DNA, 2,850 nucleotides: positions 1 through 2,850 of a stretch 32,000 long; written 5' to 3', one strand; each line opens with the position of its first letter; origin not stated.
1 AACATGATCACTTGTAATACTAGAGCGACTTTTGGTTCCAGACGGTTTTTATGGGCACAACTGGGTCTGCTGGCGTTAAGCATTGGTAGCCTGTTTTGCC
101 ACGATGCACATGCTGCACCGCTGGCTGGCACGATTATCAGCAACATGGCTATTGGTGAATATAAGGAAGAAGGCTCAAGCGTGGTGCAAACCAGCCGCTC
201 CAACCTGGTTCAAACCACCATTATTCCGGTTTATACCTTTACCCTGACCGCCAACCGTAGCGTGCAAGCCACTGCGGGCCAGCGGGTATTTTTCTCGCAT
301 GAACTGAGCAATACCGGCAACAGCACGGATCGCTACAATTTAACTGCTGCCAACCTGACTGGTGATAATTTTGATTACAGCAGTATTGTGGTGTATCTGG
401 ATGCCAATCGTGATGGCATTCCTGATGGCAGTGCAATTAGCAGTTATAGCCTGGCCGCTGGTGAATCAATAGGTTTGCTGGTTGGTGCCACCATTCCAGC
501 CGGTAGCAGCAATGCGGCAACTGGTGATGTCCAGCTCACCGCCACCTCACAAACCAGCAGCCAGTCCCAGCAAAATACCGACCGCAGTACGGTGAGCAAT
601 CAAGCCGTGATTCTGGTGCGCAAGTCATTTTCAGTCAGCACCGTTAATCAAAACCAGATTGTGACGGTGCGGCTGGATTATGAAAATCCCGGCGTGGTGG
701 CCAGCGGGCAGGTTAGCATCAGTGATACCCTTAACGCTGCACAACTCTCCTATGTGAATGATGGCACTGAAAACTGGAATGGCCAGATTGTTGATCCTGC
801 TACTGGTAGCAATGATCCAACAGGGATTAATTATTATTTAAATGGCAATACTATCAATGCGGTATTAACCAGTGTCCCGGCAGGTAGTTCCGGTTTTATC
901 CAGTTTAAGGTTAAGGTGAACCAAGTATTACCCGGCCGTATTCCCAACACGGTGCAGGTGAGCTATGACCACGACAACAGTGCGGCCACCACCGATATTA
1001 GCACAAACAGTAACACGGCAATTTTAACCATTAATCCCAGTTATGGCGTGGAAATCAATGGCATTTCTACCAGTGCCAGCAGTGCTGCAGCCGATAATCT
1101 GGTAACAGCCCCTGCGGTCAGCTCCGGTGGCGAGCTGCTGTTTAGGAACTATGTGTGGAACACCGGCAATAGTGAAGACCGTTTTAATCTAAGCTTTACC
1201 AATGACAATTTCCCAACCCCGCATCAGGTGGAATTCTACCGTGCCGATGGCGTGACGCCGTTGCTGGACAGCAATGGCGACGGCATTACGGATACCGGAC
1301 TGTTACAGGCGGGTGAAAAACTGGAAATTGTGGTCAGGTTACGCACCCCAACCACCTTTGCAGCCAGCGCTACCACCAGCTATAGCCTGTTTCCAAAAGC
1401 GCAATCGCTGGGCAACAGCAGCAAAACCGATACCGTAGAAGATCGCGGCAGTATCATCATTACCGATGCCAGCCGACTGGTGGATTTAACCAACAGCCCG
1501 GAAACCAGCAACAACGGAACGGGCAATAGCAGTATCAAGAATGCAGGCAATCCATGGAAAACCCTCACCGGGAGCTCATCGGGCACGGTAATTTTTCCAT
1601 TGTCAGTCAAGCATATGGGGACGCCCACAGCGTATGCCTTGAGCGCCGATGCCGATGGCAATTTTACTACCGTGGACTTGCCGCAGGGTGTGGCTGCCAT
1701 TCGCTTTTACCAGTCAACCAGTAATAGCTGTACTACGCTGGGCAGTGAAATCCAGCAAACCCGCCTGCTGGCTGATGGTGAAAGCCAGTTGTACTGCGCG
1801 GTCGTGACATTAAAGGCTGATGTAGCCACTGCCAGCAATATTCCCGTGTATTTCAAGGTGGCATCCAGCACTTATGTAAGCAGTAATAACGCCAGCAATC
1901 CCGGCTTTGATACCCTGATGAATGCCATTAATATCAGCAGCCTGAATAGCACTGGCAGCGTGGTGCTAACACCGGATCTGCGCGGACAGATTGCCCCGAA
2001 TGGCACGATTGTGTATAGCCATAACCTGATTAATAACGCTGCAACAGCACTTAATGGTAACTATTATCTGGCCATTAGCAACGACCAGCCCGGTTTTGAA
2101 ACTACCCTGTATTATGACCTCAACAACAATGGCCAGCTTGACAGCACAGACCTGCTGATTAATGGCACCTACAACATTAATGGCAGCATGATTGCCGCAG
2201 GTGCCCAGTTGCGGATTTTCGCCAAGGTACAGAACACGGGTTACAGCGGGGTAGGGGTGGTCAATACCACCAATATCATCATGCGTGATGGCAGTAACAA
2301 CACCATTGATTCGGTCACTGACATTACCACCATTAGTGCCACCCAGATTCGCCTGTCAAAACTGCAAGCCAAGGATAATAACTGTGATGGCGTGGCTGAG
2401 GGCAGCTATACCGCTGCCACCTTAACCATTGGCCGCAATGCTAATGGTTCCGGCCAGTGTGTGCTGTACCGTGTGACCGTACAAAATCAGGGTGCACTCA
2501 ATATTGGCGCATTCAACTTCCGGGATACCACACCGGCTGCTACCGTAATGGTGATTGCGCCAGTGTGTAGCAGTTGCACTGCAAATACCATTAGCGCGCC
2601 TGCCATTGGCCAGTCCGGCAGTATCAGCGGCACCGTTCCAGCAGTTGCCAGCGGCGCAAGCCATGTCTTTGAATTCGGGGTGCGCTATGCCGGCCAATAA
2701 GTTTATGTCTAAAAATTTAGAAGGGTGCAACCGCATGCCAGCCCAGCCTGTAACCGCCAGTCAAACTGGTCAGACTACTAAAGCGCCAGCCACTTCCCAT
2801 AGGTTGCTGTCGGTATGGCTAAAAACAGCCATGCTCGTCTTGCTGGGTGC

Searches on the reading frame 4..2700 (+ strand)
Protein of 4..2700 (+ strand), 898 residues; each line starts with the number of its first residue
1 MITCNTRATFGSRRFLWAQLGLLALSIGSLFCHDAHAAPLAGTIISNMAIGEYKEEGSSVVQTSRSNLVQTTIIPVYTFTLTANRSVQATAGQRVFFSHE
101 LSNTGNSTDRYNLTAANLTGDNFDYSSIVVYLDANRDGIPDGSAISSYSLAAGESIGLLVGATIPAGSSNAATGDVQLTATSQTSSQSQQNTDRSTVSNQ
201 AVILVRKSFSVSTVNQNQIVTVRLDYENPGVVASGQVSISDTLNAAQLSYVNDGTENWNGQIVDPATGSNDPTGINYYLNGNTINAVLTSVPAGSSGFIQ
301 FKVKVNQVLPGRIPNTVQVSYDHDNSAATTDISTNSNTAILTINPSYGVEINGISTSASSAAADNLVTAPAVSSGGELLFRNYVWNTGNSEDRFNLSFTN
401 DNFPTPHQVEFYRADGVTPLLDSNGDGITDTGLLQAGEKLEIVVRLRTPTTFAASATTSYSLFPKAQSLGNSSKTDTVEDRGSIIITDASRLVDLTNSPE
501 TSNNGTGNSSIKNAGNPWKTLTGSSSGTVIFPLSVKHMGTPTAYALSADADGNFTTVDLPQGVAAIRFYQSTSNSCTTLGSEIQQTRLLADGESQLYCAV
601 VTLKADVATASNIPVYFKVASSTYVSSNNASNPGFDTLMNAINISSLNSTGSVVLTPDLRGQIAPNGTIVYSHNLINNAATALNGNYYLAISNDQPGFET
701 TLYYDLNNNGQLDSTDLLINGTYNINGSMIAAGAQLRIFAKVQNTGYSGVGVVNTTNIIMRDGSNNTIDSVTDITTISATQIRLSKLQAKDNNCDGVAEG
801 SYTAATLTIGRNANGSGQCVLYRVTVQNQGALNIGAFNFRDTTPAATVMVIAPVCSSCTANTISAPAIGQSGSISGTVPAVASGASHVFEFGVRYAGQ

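Call 4: search_protein_families(library=pfam, proteins=[window:4-2700:+], max_evalue=0.1)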
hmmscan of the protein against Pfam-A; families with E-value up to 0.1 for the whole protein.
window:4-2700:+ (898 aa): 1 family
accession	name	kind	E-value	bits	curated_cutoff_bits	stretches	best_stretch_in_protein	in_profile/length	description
PF10610.15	Tafi-CsgC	-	0.05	14.1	25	0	173-221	34-85/99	Thin aggregative fimbriae synthesis protein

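Call 5: search_protein_families(library=ncbifam, proteins=[window:4-2700:+], max_evalue=0.1)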
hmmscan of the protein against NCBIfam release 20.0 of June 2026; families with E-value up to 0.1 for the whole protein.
window:4-2700:+ (898 aa): 3 families
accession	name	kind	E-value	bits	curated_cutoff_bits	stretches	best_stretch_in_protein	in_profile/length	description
TIGR04226.1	RrgB_K2N_iso_D2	domain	6.6e-05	23.7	30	1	213-322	16-123/123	isopeptide-forming domain-containing fimbrial protein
NF041740.1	choice_anch_T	equivalog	0.00028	20.1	70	1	63-117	130-185/259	choice-of-anchor T family protein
TIGR01451.2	B_ant_repeat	repeat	0.0027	17.7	24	1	816-850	10-44/53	DUF11 type repeat protein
